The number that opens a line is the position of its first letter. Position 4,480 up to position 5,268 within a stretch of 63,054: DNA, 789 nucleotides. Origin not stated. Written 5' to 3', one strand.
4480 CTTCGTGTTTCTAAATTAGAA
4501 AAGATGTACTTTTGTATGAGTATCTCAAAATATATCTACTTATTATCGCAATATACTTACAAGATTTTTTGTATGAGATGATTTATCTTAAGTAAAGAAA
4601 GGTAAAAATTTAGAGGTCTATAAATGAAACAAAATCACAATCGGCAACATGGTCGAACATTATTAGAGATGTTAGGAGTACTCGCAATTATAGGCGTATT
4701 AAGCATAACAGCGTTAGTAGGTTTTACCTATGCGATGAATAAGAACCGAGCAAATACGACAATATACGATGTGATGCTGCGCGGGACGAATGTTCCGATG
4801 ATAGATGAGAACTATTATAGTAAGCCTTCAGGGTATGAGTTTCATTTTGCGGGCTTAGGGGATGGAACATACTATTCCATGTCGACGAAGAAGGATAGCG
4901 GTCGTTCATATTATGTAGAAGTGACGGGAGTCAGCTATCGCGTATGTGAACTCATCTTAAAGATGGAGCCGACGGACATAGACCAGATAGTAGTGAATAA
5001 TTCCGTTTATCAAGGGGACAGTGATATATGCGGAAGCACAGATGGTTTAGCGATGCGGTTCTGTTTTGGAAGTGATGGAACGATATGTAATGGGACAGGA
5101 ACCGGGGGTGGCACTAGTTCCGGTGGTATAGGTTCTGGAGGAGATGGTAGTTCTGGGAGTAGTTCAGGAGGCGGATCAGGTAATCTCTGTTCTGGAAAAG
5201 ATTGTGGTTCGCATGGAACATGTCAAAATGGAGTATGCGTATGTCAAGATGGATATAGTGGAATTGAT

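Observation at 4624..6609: A prepilin-type leader fused to about 650 aa of eukaryote-like, cysteine-rich sequence (EGF-like module plus CC-doublet repeats)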

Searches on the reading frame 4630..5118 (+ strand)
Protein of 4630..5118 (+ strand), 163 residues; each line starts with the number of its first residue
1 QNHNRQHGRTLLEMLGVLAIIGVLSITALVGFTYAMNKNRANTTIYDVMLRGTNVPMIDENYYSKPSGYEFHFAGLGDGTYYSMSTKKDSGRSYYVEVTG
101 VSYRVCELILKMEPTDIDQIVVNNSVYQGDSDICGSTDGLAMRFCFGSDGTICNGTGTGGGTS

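Call 16: find_related_loci(query=A1, collection=genome_contigs, flank=6000)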
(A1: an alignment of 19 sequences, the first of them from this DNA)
Query A1 (163 aa) in genome_contigs; peptide patterns used: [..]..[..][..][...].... (x = any residue, [..] = any of these).
105 stretches matched a pattern; 88 encode a relative of the query (tblastn E <= 1e-3); the best 80 are kept; 80 distinct loci.
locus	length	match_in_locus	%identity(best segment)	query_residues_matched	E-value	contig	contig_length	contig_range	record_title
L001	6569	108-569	92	1-154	2e-97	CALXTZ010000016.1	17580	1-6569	MAG: uncultured Alphaproteobacteria bacterium isolate BRZ_AF__bin11 genome assembly, contig: BRZ_AF__NODE_4977_length_17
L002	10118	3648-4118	88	1-157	4e-95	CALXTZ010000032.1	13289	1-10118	MAG: uncultured Alphaproteobacteria bacterium isolate BRZ_AF__bin11 genome assembly, contig: BRZ_AF__NODE_7226_length_13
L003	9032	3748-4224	86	1-154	1e-91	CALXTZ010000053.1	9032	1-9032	MAG: uncultured Alphaproteobacteria bacterium isolate BRZ_AF__bin11 genome assembly, contig: BRZ_AF__NODE_11905_length_9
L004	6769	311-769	85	5-157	9e-87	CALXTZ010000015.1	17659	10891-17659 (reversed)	MAG: uncultured Alphaproteobacteria bacterium isolate BRZ_AF__bin11 genome assembly, contig: BRZ_AF__NODE_4953_length_17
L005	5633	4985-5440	88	8-154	9e-87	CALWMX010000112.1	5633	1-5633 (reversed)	MAG: uncultured Butyrivibrio sp. isolate E04__bin114 genome assembly, contig: E04__k127_2269004, whole genome shotgun se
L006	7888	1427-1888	81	1-154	2e-85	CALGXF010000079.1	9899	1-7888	MAG TPA_asm: uncultured Alphaproteobacteria bacterium isolate ERR1995250_bin.62_CONCOCT_v1.1_MAG genome assembly, contig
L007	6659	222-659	86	8-153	2e-84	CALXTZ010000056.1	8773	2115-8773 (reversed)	MAG: uncultured Alphaproteobacteria bacterium isolate BRZ_AF__bin11 genome assembly, contig: BRZ_AF__NODE_12326_length_8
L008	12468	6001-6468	81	5-156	3e-84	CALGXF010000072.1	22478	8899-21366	MAG TPA_asm: uncultured Alphaproteobacteria bacterium isolate ERR1995250_bin.62_CONCOCT_v1.1_MAG genome assembly, contig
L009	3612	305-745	84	8-154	2e-84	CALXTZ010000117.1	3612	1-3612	MAG: uncultured Alphaproteobacteria bacterium isolate BRZ_AF__bin11 genome assembly, contig: BRZ_AF__NODE_38230_length_3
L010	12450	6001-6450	81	5-154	1e-83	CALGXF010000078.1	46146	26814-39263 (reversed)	MAG TPA_asm: uncultured Alphaproteobacteria bacterium isolate ERR1995250_bin.62_CONCOCT_v1.1_MAG genome assembly, contig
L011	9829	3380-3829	81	5-154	3e-83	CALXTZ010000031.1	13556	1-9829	MAG: uncultured Alphaproteobacteria bacterium isolate BRZ_AF__bin11 genome assembly, contig: BRZ_AF__NODE_7046_length_13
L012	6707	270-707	83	8-153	2e-82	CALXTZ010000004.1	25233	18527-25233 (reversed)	MAG: uncultured Alphaproteobacteria bacterium isolate BRZ_AF__bin11 genome assembly, contig: BRZ_AF__NODE_2951_length_25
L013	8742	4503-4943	81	8-154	3e-82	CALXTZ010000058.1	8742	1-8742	MAG: uncultured Alphaproteobacteria bacterium isolate BRZ_AF__bin11 genome assembly, contig: BRZ_AF__NODE_12390_length_8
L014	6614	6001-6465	83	4-154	2e-82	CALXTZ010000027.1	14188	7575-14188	MAG: uncultured Alphaproteobacteria bacterium isolate BRZ_AF__bin11 genome assembly, contig: BRZ_AF__NODE_6642_length_14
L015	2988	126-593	81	5-156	4e-83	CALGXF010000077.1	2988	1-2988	MAG TPA_asm: uncultured Alphaproteobacteria bacterium isolate ERR1995250_bin.62_CONCOCT_v1.1_MAG genome assembly, contig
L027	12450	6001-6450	74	5-154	2e-76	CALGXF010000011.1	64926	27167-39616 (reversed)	MAG TPA_asm: uncultured Alphaproteobacteria bacterium isolate ERR1995250_bin.62_CONCOCT_v1.1_MAG genome assembly, contig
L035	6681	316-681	64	8-123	7e-43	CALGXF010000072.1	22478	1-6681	MAG TPA_asm: uncultured Alphaproteobacteria bacterium isolate ERR1995250_bin.62_CONCOCT_v1.1_MAG genome assembly, contig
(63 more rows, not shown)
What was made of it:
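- On R64/IncI PilV shufflon adhesin: Variation is carried by separate full-length genes (call 16).
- There are very many bulky paralogues per genome (call 16), which is hard to fit into one filament.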

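Call 20: search_protein_families(library=pfam, proteins=[L027:21-614:+, L027:634-2064:+, L027:2042-2941:+, L027:2964-4685:+, L027:4700-5821:+, L027:5923-7338:+, L027:7292-7720:+, L027:8691-10400:-, L027:10416-11198:-], max_evalue=0.1)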
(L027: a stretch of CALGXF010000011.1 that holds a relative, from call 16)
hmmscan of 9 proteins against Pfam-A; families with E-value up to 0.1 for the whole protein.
L027:21-614:+ (198 aa): 1 family
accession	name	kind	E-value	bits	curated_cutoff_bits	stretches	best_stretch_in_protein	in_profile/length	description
PF00263.26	Secretin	-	2.9e-07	30.7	27.5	1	1-185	19-168/169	Bacterial type II and III secretion system protein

L027:634-2064:+ (477 aa): 1 family
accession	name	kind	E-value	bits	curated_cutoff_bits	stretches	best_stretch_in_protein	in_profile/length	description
PF06864.17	PAP_PilO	-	8.7e-27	94.4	26.7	1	58-475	2-418/419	Pilin accessory protein (PilO)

L027:2042-2941:+ (300 aa): 4 families
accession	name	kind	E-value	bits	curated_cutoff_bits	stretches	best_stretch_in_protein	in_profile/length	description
PF25785.1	TPR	-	0.011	16.5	27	1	151-222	12-83/110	Nucleoprotein TPR-like domain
PF23893.1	Y4YQ_C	-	0.023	14.9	27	1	250-277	23-50/53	Uncharacterised protein Y4YQ C-terminal domain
PF04502.18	Saf4_Yju2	-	0.025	14.7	27.8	1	112-210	135-237/332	Saf4/Yju2 protein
PF02841.20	GBP_C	-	0.057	13.3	24.3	1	117-200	151-230/297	Guanylate-binding protein, C-terminal domain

L027:2964-4685:+ (574 aa): 12 families
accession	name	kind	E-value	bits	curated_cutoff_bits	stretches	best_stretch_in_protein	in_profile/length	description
PF00437.27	T2SSE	-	2.1e-67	227.8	24.9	1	147-563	2-370/370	Type II/IV secretion system protein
PF25199.1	nSTAND_NTPase5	-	0.002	18.4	34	1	308-342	43-77/145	Novel STAND NTPase 5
PF03266.21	NTPase_1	-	0.0065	16.8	23.9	1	309-339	2-31/168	NTPase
PF13191.12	AAA_16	-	0.013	16.4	32.6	1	302-327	20-44/167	AAA ATPase domain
PF13401.12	AAA_22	-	0.017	15.9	27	1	307-395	6-96/130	AAA domain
PF12775.13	AAA_7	-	0.023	14.7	25.8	1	309-342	36-68/181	P-loop containing dynein motor region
PF00270.35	DEAD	-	0.036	14.2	26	1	309-335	17-43/167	DEAD/DEAH box helicase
PF06745.19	ATPase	-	0.044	13.6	26.6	1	309-359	22-72/231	KaiC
PF13555.12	AAA_29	-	0.071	13.3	27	0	307-323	23-39/61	P-loop containing region of AAA domain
PF01580.24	FtsK_SpoIIIE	-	0.076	12.9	24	0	283-331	17-64/221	FtsK/SpoIIIE family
PF13173.12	AAA_14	-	0.089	13.2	27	0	309-355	5-43/129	AAA domain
PF20720.3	nSTAND3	-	0.1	12.8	27.2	0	308-345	19-53/155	Novel STAND NTPase 3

L027:4700-5821:+ (374 aa): 1 family
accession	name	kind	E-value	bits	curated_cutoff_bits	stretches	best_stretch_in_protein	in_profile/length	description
PF00482.28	T2SSF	-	3e-25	89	25.2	2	242-361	1-121/125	Type II secretion system (T2SS), protein F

L027:5923-7338:+ (472 aa): 3 families
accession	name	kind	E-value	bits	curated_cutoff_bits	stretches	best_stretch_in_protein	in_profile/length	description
PF23106.1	EGF_Teneurin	-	1.3e-05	25.6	24.3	1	198-223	4-29/30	Teneurin-like EGF domain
PF07974.19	EGF_2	-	0.0002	22.1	22.1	1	196-221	5-32/32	EGF-like domain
PF07963.17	N_methyl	-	0.0056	16.6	21.2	1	27-50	3-26/27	Prokaryotic N-terminal methylation motif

L027:7292-7720:+ (143 aa): 1 family
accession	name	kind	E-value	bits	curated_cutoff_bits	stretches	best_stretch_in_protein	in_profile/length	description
PF23517.1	WW_TCERG1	-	0.082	12.6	70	0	97-126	3-32/55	TCERG1 WW domain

L027:8691-10400:- (569 aa): 0 families

L027:10416-11198:- (260 aa): 0 families

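Call 23: search_solved_structures(query=A1, max_evalue=10, show_alignments=2)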
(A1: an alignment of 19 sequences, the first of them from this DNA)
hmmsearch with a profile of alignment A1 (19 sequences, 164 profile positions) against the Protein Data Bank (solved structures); distinct sequences matched with E-value up to 10: 13.
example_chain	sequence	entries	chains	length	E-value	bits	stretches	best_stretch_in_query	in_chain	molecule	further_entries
9egp_A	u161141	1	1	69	0.00096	22.5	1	3-43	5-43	Geopilin domain 1 protein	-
7tgg_A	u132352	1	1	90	0.006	19.9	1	3-33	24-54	Geopilin domain 1 protein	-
9laa_A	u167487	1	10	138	0.0063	19.8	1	2-33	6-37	Type IV pilin protein PilA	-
9lab_B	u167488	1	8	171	0.22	14.8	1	4-28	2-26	MSHA major pilin subunit MshA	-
8tob_GA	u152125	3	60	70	0.46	13.8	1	10-38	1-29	Fimbrial protein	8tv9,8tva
2m7g_A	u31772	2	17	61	0.47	13.8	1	10-33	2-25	Geopilin domain 1 protein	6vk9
7yh3_A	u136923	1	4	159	0.66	13.3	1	70-141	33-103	TRAPPC3 from Thorarchaeota SMTZ1-45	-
8f70_A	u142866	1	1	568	0.69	13.2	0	95-153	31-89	T18.1 Major pilin backbone protein T-antigen,Major pilin backbone protein T-antigen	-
1ay2_A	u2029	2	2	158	1.1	12.6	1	10-33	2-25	TYPE 4 PILIN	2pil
1oqw_A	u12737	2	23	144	2.6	11.3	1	10-33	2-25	Fimbrial protein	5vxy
8p3b_A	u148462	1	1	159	3.5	10.9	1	10-33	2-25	Fimbrial protein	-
2hi2_A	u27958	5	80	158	3.7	10.8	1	10-33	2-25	Fimbrial protein | PilA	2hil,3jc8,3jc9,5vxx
5kua_A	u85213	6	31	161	3.8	10.8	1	10-33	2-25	pilin | Neisseria meningitidis PilE variant SB-GATDH | Neisseria meningitidis PilE, SB-DATDH variant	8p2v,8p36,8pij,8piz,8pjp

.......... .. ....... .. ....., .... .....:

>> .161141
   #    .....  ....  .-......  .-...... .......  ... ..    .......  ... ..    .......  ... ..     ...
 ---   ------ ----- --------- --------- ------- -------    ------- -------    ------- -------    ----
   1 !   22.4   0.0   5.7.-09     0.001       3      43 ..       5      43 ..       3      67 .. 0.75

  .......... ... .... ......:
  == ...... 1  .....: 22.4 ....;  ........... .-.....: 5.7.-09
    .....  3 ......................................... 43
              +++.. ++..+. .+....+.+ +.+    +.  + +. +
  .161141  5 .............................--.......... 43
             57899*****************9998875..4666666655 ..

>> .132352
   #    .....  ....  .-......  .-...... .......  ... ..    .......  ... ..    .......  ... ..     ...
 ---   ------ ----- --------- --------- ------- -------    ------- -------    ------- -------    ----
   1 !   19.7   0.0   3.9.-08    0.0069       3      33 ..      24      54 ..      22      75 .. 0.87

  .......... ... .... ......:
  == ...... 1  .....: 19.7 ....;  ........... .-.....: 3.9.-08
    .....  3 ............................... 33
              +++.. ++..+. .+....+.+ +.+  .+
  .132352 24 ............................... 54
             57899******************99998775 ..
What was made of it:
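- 4624..4653 (+): Hydrophilic leader peptide, residues 1-10, ending in Gly-1; predicted prepilin-peptidase cleavage after nt 4653. The alignment is in register with PDB pilins (call 23).
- Checked: A profile of the N-module hits only type IV pilins among PDB sequences, in register at Gly-1/Glu+5 (call 23).
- The N-module profile hits only pilins in PDB sequences, in register (call 23).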

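Call 26: predict_structure(alignment_id=A1)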
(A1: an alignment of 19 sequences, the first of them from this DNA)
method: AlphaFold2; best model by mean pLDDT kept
length: 163 residues; sequences in the alignment: 19
mean_pLDDT: 83.0   pTM: 0.71
mean pLDDT of the five models: 83.0, 80.9, 79.2, 78.4, 75.8
residues with pLDDT >= 90: 65; 70-90: 77; 50-70: 10; < 50: 11
segments of 3 or more residues with pLDDT < 50: 155-163
pLDDT, mean of each block of 10 residues (from residue 1): 57 85 91 91 91 86 87 82 90 91 93 87 87 89 85 50 34
secondary structure, 60 per line:
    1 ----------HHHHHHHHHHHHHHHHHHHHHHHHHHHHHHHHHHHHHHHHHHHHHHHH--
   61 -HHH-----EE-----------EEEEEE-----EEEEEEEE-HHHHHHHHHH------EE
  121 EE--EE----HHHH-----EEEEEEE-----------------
elements in order: H11-58 E83-88 E94-101 H103-112 E119-122 H131-134 E140-146
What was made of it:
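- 4654..5091 (+): Pilin module, residues 11-156: Arg+1, Glu+5, hydrophobic alpha1N, long alpha1 helix, small beta-sheet head with the conserved Cys108-Cys136 pair. AF2 pLDDT 83, pTM 0.71; helix 11-58 followed by four beta-strands and two short helices (call 26).
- On Type IV pilin / type IV filament subunit (class III signal peptide protein): AF2 pLDDT 83 with helix 11-58 plus four beta-strands (call 26).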

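Call 28: fold_search(model_id=the predicted structure, library=pdb)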
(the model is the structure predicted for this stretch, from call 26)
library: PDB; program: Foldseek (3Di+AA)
matches with E <= 10: 158; with E <= 0.001: 0
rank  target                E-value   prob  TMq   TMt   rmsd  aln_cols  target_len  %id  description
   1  9iuf_A                1.6e-03  1.00  0.60  0.48   5.5       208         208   12  Cryo-EM structure of the type IVb pilus from enterotoxigenic Escherichia coli (released 2025-05-28)
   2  8uhf_H                3.6e-03  1.00  0.46  0.41  10.0       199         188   13  Cryo-EM of Vibrio cholerae toxin co-regulated pilus - asymmetric reconstruction (released 2023-12-06)
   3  3hrv_B                5.4e-03  1.00  0.46  0.45   4.8       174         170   10  Crystal structure of TcpA, a Type IV pilin from Vibrio cholerae El Tor biotype (released 2010-06-16)
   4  8uhf_E                5.4e-03  1.00  0.50  0.44   9.1       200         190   12  Cryo-EM of Vibrio cholerae toxin co-regulated pilus - asymmetric reconstruction (released 2023-12-06)
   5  8uhf_F                6.1e-03  1.00  0.46  0.40   7.3       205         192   14  Cryo-EM of Vibrio cholerae toxin co-regulated pilus - asymmetric reconstruction (released 2023-12-06)
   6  8uhf_I                6.5e-03  1.00  0.47  0.42   5.6       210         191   14  Cryo-EM of Vibrio cholerae toxin co-regulated pilus - asymmetric reconstruction (released 2023-12-06)
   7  8uhf_A                9.2e-03  1.00  0.48  0.42   7.3       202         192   15  Cryo-EM of Vibrio cholerae toxin co-regulated pilus - asymmetric reconstruction (released 2023-12-06)
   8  8uhf_D                1.5e-02  1.00  0.52  0.46   5.2       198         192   12  Cryo-EM of Vibrio cholerae toxin co-regulated pilus - asymmetric reconstruction (released 2023-12-06)
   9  8uhf_B                1.6e-02  0.98  0.45  0.39   9.7       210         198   12  Cryo-EM of Vibrio cholerae toxin co-regulated pilus - asymmetric reconstruction (released 2023-12-06)
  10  3hrv_A                4.6e-02  0.98  0.45  0.43   4.8       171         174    9  Crystal structure of TcpA, a Type IV pilin from Vibrio cholerae El Tor biotype (released 2010-06-16)
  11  3fhu_A                5.2e-02  0.93  0.39  0.42   7.0       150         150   11  Crystal structure of type IV b pilin from Salmonella typhi (released 2009-10-20)
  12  3s0t_A                5.8e-02  0.87  0.38  0.36   6.7       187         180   10  Crystal structure of the CofA Type IV pilin subunit from enterotoxigenic E. coli (released 2012-04-11)
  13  3s0t_B                6.2e-02  0.98  0.32  0.29   3.6       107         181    9  Crystal structure of the CofA Type IV pilin subunit from enterotoxigenic E. coli (released 2012-04-11)
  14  6t8s_CCC              7.4e-02  0.80  0.37  0.44   6.1       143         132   14  Structure of the major Type IV pilin PilA1 from Clostridium difficile (released 2020-03-25)
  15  6t8s_AAA              1.5e-01  0.63  0.37  0.43   6.2       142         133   14  Structure of the major Type IV pilin PilA1 from Clostridium difficile (released 2020-03-25)
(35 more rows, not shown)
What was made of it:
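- On Type IV pilin / type IV filament subunit (class III signal peptide protein): Foldseek top 20 hits are all pilins, probability up to 1.0 and TM up to 0.60 (call 28).
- On Type IVb pilin subclass with an R64-type machine: The best hits are CofA, TcpA and S. Typhi PilS (call 28).
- Closest known: Tip minor pilins CofB and TcpB of type IVb pili. Same: The structural hits of the N-module are to the CofA and TcpA systems (call 28).
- All 20 best Foldseek hits are pilins, 17 of them type IVb (CofA, TcpA, S. Typhi PilS) (calls 26, 28). The fold is pilin-like (call 28).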

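Call 76: search_protein_families(library=pfam, proteins=[L013:6433-7377:+, L013:7461-8300:+, L035:3402-3974:+, L013:4359-5933:+, L001:102-1526:+], max_evalue=0.01)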
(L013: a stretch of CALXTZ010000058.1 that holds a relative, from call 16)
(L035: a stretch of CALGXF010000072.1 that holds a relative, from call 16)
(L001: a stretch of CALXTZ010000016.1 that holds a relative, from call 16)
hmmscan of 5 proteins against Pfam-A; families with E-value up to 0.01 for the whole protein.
L013:6433-7377:+ (315 aa): 5 families
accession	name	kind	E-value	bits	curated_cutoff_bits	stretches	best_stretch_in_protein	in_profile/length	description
PF12796.13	Ank_2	-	1.5e-17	64.3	27.3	2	41-127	1-80/90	Ankyrin repeats (3 copies)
PF13606.12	Ank_3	-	1e-11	44.2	22.3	1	72-98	2-27/30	Ankyrin repeat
PF13857.12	Ank_5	-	2.2e-09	37.9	27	0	66-98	10-41/56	Ankyrin repeats (many copies)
PF00023.36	Ank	-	3.2e-09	37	21.1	0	72-97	2-26/33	Ankyrin repeat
PF13637.12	Ank_4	-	8e-08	32.8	22.7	0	41-86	1-44/50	Ankyrin repeats (many copies)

L013:7461-8300:+ (280 aa): 5 families
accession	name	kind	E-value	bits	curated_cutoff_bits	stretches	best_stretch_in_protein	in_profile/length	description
PF12796.13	Ank_2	-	4.7e-18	66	27.3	2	130-222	11-89/90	Ankyrin repeats (3 copies)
PF13637.12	Ank_4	-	7.6e-12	45.6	22.7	2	131-156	12-37/50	Ankyrin repeats (many copies)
PF00023.36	Ank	-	8.4e-12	45.1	21.1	1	192-224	1-33/33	Ankyrin repeat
PF13857.12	Ank_5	-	1.1e-11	45.3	27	1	184-233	7-56/56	Ankyrin repeats (many copies)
PF13606.12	Ank_3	-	4.1e-10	39.3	22.3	1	192-219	1-28/30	Ankyrin repeat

L035:3402-3974:+ (191 aa): 1 family
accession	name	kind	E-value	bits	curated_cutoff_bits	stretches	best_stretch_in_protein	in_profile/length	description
PF07963.17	N_methyl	-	0.0054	16.7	21.2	1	7-29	3-25/27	Prokaryotic N-terminal methylation motif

L013:4359-5933:+ (525 aa): 0 families

L001:102-1526:+ (475 aa): 1 family
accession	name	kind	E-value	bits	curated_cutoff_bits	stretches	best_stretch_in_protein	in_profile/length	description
PF07963.17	N_methyl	-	0.0063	16.5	21.2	1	7-30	3-26/27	Prokaryotic N-terminal methylation motif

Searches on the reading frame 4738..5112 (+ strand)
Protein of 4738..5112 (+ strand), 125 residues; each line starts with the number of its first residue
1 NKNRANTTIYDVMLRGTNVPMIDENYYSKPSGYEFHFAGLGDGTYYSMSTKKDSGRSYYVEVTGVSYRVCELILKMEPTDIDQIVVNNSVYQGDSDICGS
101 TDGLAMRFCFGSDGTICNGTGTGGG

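Call 67: search_protein_representatives(alignment_id=A4)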
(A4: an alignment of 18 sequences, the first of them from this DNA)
Query: 18 sequences, 126 profile positions. Proteins with E-value up to 0.001 (for the whole library): 271; up to 1e-10: 92; up to 1e-30: 46. The best 150 are listed.
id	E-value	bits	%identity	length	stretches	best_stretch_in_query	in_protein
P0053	4.0e-49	182.4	-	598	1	1-121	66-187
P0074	4.9e-49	182.2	-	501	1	1-121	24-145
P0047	5.2e-49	182.1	-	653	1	1-121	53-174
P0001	8.9e-49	181.3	-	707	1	1-121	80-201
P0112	1.1e-48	181.0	-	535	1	1-124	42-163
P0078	1.2e-48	180.9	-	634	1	1-121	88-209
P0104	1.5e-48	180.6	-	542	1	1-119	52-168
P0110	1.6e-48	180.5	-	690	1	1-124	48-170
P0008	1.7e-48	180.4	-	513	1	1-122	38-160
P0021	2.3e-48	180.0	-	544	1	1-123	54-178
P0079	3.2e-48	179.5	-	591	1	1-121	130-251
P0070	4.8e-48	179.0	-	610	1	1-121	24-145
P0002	5.5e-48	178.8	-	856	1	1-121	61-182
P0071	5.9e-48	178.7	-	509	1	1-122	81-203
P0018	6.0e-48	178.6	-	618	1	1-123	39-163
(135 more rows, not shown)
